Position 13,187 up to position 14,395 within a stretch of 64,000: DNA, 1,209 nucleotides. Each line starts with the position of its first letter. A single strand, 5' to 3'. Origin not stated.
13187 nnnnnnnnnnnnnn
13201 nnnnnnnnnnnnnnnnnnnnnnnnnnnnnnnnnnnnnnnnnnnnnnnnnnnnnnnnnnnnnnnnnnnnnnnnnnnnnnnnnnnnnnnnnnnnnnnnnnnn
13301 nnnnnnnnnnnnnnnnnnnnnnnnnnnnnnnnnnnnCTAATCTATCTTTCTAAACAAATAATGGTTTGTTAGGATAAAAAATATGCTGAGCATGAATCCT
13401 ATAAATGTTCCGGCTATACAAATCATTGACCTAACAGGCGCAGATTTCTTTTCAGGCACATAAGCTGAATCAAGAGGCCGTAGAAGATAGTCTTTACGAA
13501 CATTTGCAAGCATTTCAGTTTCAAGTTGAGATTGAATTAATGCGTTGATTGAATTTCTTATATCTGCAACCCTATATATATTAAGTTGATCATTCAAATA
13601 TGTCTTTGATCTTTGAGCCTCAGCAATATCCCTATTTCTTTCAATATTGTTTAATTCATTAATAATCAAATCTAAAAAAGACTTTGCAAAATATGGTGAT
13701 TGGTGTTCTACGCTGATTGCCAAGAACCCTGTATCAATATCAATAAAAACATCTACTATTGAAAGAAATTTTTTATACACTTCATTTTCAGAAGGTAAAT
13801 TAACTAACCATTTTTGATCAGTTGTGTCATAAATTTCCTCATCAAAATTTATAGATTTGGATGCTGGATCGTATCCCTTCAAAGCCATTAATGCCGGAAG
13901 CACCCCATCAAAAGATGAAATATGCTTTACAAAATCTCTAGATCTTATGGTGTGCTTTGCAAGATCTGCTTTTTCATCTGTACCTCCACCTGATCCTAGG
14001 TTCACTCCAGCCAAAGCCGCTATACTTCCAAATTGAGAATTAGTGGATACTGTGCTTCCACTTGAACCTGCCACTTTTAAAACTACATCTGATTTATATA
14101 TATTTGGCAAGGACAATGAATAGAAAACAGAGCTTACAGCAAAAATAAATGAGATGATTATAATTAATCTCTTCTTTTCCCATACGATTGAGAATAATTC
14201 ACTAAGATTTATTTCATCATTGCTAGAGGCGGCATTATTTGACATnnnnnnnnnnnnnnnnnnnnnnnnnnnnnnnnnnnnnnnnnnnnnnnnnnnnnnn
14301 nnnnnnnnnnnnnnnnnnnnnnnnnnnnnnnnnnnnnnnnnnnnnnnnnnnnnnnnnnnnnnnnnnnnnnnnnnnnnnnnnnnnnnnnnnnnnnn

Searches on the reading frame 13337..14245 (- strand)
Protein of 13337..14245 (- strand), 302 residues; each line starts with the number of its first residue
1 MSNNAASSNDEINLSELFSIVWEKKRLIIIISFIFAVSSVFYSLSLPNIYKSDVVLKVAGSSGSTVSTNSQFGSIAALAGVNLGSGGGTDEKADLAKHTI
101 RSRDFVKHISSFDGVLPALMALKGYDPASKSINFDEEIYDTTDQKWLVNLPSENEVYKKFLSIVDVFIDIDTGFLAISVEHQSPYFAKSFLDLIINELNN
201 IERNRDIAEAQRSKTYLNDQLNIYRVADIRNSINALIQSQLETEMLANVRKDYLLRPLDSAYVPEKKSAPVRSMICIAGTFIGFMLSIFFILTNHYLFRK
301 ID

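Call 6: search_protein_families(library=ncbifam, proteins=[window:13337-14245:-], max_evalue=0.01)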
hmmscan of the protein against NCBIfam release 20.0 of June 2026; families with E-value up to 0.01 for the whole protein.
window:13337-14245:- (302 aa): 6 families
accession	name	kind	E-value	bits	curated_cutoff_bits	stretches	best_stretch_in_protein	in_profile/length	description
NF007699.1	PRK10381.1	equivalog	3.4e-14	52.6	300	2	4-60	19-75/368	LPS O-antigen length regulator Wzz(fepE)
NF008568.0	PRK11519.1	equivalog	9.5e-11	40.6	1068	1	6-66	12-72/720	tyrosine-protein kinase Wzc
TIGR01006.1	polys_exp_MPA1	subfamily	2.7e-08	33.6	296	1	9-44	5-40/226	CspC family polysaccharide chain length determinant protein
NF007350.0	PRK09841.1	equivalog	5.6e-08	31.4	1248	1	3-67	9-73/726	tyrosine-protein kinase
TIGR03007.1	pepcterm_ChnLen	equivalog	0.00044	18.6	278.85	0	16-56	5-45/498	XrtA system polysaccharide chain length determinant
NF008645.0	PRK11638.1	equivalog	0.0089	15.2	332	0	3-48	8-53/349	ECA polysaccharide chain length modulation protein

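Call 7: search_protein_families(library=pfam, proteins=[window:13337-14245:-], max_evalue=0.01)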
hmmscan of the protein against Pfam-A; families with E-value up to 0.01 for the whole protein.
window:13337-14245:- (302 aa): 2 families
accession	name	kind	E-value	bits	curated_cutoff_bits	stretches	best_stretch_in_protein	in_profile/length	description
PF02706.20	Wzz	-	5.5e-13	49.5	25.5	1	10-106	1-84/91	Chain length determinant protein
PF13807.11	GNVR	-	2.2e-06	27.9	27.7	1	256-293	42-79/82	G-rich domain on putative tyrosine kinase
